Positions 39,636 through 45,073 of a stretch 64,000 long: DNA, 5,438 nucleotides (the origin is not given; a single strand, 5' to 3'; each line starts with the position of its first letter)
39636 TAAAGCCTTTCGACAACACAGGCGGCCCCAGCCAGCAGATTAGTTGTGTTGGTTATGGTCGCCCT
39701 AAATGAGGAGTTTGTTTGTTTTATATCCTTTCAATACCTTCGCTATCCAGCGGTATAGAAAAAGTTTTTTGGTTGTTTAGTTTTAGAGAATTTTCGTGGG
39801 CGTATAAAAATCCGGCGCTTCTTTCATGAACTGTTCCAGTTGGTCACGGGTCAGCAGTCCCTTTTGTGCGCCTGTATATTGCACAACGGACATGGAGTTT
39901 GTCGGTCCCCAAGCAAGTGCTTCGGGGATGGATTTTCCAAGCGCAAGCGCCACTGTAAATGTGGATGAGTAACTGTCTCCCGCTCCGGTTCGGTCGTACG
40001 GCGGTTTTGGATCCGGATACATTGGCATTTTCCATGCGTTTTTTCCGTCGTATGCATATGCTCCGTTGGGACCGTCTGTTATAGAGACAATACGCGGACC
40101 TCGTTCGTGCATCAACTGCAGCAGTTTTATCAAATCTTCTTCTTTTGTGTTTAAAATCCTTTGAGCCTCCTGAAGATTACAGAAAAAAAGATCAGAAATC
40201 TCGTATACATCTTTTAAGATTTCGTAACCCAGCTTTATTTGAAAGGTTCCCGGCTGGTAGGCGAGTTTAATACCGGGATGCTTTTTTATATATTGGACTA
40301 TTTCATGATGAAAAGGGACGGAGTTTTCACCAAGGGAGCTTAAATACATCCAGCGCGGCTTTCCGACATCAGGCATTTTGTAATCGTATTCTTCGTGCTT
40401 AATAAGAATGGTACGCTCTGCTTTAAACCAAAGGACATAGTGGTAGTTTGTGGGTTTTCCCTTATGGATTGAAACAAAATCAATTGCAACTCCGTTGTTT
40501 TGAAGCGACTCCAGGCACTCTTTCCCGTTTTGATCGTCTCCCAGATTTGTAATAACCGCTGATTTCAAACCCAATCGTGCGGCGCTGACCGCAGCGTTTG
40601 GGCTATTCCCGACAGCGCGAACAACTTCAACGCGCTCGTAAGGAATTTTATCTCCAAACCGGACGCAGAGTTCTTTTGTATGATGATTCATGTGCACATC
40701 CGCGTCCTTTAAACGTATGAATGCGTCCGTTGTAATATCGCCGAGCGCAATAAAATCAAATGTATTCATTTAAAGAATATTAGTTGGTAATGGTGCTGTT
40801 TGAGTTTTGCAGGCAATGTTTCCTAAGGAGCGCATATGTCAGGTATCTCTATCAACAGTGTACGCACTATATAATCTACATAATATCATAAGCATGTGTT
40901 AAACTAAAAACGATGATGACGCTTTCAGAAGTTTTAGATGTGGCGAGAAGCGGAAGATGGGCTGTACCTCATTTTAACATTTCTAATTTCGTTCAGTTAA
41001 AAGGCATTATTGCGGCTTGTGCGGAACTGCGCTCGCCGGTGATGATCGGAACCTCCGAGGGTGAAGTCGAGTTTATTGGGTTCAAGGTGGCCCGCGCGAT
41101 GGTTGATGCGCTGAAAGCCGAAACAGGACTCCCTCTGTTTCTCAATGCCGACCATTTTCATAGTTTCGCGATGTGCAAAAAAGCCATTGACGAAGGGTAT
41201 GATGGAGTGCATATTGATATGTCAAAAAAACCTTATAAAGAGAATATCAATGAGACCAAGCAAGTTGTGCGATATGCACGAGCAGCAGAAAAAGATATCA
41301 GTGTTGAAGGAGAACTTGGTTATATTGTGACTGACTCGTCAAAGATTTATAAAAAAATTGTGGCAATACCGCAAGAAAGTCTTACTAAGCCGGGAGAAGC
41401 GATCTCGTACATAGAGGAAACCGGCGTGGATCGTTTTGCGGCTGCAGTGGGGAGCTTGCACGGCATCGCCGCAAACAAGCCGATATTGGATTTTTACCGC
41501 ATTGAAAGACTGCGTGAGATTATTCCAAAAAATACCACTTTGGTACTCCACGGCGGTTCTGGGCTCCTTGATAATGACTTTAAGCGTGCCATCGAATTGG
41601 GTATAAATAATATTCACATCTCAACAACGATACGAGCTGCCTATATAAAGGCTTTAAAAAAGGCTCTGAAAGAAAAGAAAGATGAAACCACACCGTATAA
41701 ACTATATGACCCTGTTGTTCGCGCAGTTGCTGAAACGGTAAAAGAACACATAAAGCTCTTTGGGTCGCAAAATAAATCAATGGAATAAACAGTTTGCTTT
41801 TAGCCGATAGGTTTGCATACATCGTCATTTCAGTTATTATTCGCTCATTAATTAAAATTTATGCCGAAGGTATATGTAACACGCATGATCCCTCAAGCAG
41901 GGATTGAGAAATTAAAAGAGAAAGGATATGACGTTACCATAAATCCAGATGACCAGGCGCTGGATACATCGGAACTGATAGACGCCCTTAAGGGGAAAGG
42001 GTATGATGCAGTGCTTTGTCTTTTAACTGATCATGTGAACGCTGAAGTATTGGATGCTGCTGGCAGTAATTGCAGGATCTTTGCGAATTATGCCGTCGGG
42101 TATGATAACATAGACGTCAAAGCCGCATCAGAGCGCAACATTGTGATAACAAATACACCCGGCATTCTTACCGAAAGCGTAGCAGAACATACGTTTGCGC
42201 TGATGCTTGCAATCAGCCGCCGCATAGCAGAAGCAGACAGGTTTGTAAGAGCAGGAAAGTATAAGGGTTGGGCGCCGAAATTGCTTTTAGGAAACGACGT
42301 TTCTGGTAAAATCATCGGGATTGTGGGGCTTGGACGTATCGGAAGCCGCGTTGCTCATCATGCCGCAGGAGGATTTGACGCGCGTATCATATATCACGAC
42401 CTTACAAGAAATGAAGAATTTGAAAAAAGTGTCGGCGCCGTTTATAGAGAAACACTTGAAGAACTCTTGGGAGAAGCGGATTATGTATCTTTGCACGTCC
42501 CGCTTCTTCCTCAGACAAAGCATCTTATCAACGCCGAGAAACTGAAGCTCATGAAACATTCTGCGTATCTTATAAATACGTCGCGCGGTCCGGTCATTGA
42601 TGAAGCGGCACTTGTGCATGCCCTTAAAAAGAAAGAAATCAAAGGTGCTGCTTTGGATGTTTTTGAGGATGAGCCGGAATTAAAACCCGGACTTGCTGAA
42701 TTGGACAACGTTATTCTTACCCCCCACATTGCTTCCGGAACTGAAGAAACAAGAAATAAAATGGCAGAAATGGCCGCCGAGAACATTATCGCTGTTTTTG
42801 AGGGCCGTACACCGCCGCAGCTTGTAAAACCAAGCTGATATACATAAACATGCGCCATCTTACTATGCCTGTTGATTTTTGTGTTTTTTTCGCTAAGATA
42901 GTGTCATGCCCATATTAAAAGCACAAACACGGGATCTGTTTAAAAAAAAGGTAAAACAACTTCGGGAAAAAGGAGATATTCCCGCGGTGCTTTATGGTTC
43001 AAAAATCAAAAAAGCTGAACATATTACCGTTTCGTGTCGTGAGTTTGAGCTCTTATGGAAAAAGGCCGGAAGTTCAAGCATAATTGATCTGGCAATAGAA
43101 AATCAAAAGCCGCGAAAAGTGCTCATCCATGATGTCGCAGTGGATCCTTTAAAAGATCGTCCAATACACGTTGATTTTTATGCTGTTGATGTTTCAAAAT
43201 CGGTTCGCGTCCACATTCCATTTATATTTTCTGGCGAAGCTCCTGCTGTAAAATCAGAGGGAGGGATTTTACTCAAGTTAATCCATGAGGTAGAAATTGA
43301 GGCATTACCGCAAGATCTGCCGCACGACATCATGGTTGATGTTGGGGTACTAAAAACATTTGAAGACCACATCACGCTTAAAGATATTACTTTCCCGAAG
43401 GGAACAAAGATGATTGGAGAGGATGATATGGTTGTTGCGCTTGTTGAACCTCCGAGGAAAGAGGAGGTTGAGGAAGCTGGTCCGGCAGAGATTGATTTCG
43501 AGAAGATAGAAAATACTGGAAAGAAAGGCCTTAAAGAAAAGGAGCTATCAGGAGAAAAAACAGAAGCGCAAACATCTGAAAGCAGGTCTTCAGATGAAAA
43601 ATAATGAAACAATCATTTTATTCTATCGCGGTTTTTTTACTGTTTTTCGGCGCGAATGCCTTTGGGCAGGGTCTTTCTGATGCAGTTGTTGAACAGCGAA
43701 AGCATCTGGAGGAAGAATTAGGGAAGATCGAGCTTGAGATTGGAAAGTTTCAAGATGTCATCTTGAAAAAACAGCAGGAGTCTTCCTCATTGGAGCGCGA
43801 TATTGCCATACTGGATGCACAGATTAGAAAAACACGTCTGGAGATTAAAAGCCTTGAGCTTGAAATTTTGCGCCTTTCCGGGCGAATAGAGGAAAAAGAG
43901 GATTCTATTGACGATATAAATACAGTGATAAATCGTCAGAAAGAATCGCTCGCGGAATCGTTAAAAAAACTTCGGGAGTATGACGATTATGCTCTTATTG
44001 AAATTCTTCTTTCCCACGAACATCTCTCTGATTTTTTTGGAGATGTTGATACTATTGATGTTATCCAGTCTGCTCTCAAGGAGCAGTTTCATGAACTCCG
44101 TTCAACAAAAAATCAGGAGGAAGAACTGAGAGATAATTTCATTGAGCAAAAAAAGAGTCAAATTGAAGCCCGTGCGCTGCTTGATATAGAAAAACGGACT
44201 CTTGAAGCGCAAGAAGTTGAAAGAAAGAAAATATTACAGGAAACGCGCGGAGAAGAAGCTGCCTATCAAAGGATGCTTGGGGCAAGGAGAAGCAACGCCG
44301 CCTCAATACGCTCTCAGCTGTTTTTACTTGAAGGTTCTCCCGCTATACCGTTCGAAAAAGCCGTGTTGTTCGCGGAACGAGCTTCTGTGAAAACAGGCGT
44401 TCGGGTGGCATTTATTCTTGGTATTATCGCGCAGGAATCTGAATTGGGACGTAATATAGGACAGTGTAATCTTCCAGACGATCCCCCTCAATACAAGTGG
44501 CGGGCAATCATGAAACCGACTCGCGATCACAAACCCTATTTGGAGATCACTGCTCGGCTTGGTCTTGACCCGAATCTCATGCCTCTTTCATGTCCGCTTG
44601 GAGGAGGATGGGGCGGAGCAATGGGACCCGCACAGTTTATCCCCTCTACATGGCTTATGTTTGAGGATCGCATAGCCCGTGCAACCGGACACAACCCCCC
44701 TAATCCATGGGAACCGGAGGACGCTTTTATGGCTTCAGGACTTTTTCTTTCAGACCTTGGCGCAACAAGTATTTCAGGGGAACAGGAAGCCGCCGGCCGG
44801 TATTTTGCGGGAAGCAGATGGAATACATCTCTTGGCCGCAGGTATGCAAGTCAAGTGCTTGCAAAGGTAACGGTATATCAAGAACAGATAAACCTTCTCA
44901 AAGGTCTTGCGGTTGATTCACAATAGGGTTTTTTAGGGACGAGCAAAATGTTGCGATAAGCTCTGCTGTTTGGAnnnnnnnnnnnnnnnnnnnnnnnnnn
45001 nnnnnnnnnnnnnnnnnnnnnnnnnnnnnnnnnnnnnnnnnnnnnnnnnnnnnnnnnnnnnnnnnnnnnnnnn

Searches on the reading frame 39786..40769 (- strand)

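Call 64: search_protein_families(library=pfam, proteins=[window:39786-40769:-], max_evalue=0.0001)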
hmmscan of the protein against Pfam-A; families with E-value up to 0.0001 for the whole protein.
window:39786-40769:- (328 aa): 1 family
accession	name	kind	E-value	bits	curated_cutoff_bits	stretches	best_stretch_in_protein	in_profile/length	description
PF00294.29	PfkB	-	3.8e-36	125.4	25.8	1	51-305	34-299/302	pfkB family carbohydrate kinase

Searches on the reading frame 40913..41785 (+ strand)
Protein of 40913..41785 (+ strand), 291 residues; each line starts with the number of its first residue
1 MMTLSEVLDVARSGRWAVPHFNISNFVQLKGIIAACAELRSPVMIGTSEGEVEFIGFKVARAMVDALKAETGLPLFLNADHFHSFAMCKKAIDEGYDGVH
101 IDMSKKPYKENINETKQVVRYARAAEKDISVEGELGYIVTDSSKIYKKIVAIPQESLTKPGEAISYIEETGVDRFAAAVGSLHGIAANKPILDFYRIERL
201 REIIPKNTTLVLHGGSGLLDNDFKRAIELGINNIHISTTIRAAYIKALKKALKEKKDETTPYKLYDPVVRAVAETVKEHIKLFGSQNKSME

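Call 65: search_protein_families(library=pfam, proteins=[window:40913-41785:+], max_evalue=0.0001)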
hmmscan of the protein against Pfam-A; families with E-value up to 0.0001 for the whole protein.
window:40913-41785:+ (291 aa): 1 family
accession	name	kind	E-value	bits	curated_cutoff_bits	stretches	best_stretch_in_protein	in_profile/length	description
PF01116.26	F_bP_aldolase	-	1.3e-73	248.4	25.5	1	3-288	2-277/277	Fructose-bisphosphate aldolase class-II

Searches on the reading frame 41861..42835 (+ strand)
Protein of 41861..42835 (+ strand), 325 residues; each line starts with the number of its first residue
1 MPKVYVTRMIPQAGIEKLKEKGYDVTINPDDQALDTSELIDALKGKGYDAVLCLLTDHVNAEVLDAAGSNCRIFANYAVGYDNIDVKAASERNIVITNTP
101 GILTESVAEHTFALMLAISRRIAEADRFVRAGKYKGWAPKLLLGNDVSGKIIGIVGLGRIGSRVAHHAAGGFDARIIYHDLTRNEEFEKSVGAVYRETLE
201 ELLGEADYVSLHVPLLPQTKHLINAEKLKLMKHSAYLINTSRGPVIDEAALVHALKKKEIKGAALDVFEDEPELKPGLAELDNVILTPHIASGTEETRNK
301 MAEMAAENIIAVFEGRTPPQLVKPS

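Call 65: search_protein_families(library=pfam, proteins=[window:41861-42835:+], max_evalue=0.0001)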
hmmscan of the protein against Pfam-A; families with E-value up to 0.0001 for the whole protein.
window:41861-42835:+ (325 aa): 3 families
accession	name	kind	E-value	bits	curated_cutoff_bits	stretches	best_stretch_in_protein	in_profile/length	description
PF02826.25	2-Hacid_dh_C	-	3.2e-61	206.2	25.1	1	112-291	1-178/178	D-isomer specific 2-hydroxyacid dehydrogenase, NAD binding domain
PF00389.36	2-Hacid_dh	-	1.2e-34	119.3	24.6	1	5-322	2-133/134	D-isomer specific 2-hydroxyacid dehydrogenase, catalytic domain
PF03446.21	NAD_binding_2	-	1.3e-05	25.7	21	1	152-261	2-113/161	NAD binding domain of 6-phosphogluconate dehydrogenase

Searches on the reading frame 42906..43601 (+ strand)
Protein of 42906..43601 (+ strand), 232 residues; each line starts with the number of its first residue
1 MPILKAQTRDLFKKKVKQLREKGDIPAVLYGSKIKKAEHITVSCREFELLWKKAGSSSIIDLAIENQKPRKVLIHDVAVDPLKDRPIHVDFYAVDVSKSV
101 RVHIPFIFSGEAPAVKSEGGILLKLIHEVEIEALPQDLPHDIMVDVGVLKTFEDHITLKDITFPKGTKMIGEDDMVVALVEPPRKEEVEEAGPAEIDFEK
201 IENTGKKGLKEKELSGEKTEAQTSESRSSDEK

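Call 65: search_protein_families(library=pfam, proteins=[window:42906-43601:+], max_evalue=0.0001)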
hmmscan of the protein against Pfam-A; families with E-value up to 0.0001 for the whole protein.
window:42906-43601:+ (232 aa): 2 families
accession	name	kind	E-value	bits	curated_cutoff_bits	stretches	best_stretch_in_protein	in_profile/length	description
PF01386.24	Ribosomal_L25p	-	7.8e-21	74.8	23.6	1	4-91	1-82/82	Ribosomal L25p family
PF14693.11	Ribosomal_TL5_C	-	4.5e-20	72.3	27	1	100-184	2-84/84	Ribosomal protein TL5, C-terminal domain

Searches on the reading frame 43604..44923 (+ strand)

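Call 65: search_protein_families(library=pfam, proteins=[window:43604-44923:+], max_evalue=0.0001)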
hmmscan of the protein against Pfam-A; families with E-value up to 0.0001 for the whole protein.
window:43604-44923:+ (440 aa): 1 family
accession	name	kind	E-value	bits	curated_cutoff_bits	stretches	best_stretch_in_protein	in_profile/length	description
PF13406.11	SLT_2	-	2.6e-07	30.6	24.3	1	258-384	78-198/292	Transglycosylase SLT domain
